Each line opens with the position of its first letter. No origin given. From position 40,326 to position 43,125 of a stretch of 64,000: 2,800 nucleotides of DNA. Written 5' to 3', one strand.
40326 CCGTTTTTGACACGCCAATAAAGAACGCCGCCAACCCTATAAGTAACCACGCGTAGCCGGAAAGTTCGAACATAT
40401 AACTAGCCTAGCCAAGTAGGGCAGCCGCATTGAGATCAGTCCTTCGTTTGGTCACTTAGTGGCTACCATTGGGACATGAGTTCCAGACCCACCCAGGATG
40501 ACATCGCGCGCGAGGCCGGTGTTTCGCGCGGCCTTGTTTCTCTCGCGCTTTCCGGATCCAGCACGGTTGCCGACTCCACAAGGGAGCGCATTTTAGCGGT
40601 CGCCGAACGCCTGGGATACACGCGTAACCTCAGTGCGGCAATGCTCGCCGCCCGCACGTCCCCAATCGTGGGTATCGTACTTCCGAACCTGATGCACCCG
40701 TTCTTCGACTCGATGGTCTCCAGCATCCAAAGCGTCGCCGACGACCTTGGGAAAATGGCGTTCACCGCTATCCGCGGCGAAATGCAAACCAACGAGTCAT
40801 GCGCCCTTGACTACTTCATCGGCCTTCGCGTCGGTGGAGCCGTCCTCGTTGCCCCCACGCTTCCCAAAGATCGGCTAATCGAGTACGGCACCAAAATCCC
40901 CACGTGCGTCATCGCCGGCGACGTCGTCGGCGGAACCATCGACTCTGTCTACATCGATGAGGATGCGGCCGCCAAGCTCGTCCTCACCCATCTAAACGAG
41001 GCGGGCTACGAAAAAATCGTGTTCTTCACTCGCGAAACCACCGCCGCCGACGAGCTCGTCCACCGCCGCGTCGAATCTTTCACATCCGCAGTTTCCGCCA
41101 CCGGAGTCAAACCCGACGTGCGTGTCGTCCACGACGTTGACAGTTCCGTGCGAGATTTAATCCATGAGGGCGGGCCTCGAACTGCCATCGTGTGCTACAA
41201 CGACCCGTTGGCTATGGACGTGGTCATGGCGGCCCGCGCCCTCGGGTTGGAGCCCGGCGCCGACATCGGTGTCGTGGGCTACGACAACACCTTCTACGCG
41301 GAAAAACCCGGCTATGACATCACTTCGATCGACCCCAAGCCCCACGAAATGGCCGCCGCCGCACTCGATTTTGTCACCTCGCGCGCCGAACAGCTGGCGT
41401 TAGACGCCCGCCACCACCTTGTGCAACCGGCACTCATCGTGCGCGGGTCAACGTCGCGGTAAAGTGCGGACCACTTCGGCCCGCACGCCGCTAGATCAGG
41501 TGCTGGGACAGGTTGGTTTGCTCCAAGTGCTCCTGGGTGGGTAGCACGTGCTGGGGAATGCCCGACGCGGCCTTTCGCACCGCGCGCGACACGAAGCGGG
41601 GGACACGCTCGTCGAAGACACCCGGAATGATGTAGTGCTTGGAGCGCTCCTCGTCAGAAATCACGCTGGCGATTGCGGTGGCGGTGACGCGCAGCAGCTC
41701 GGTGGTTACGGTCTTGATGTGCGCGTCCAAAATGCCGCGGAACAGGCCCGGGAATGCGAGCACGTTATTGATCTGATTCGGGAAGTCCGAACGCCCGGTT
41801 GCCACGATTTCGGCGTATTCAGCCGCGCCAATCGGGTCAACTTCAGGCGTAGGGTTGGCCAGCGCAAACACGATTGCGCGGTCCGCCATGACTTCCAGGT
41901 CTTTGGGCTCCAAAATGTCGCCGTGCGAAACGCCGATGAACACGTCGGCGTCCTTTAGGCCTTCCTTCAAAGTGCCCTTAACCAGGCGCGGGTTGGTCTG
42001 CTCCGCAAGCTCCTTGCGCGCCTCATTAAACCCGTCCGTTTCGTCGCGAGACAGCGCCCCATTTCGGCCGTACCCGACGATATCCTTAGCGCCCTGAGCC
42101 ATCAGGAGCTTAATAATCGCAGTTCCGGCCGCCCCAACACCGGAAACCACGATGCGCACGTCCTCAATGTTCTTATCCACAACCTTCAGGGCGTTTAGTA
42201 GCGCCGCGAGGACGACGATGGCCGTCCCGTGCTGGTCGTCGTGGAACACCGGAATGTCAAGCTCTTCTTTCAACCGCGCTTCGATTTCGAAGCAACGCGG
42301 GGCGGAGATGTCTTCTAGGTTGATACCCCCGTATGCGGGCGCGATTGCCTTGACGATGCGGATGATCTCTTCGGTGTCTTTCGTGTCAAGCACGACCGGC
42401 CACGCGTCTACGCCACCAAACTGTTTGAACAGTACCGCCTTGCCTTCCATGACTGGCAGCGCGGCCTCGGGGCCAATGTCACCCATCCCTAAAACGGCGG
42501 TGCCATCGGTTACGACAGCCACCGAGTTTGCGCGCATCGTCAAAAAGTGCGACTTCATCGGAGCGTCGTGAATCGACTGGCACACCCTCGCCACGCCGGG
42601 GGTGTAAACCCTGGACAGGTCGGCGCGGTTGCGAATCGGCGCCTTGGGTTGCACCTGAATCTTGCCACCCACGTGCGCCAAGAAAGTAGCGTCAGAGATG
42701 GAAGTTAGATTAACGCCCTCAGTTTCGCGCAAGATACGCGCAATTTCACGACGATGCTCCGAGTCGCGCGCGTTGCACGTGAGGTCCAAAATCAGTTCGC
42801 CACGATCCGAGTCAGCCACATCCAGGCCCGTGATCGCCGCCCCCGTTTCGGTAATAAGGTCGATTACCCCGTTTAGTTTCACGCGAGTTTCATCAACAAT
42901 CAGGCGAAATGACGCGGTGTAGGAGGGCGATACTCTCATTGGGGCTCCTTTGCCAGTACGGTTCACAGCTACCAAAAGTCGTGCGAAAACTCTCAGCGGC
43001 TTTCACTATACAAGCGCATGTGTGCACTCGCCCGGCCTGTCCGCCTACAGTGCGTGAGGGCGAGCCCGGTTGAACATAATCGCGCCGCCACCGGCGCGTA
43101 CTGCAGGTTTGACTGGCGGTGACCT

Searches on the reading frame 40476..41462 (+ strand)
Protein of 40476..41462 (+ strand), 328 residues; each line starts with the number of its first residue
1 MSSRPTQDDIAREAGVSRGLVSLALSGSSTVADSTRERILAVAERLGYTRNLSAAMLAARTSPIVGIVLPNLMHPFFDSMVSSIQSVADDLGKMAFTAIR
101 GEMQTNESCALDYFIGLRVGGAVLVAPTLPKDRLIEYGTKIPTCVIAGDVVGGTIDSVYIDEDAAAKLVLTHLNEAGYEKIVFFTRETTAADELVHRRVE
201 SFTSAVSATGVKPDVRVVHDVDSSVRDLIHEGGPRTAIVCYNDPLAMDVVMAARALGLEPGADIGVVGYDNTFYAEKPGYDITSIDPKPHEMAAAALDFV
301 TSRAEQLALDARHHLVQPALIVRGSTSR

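Call 16: search_protein_families(library=pfam, proteins=[window:40476-41462:+], max_evalue=0.00001)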
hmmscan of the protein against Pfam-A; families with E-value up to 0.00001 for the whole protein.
window:40476-41462:+ (328 aa): 3 families
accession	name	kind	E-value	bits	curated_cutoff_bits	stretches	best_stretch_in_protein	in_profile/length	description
PF13377.12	Peripla_BP_3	-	3e-24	86.4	26.5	1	171-326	2-167/167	Periplasmic binding protein-like domain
PF00532.27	Peripla_BP_1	-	1.6e-14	54.5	22.2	1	64-271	3-225/281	Periplasmic binding proteins and sugar binding domain of LacI family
PF00356.27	LacI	-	8.6e-12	45.1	27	1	8-51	3-46/46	Bacterial regulatory proteins, lacI family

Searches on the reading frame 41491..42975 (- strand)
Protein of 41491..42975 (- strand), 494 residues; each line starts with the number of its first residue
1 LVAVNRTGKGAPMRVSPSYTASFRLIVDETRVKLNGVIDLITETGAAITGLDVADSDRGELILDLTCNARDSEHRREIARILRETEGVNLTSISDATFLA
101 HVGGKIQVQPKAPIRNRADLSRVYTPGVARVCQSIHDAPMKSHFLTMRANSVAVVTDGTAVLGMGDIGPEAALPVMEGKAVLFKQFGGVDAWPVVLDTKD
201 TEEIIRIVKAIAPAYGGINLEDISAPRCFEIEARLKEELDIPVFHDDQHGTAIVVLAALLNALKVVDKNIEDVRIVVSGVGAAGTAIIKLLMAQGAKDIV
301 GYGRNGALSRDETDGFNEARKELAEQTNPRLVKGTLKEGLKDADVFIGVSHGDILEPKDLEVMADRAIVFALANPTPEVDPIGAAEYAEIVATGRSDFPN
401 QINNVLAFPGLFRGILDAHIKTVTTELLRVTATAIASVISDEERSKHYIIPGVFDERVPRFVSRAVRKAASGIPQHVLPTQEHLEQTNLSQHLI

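Call 16: search_protein_families(library=pfam, proteins=[window:41491-42975:-], max_evalue=0.00001)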
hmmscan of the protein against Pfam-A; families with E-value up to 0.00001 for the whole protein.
window:41491-42975:- (494 aa): 2 families
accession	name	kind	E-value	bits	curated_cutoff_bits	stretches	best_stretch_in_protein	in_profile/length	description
PF00390.24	malic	-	1.3e-30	107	23.1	1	104-236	2-182/182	Malic enzyme, N-terminal domain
PF03949.21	Malic_M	-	1.1e-20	74.5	23.5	1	250-455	3-241/258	Malic enzyme, NAD binding domain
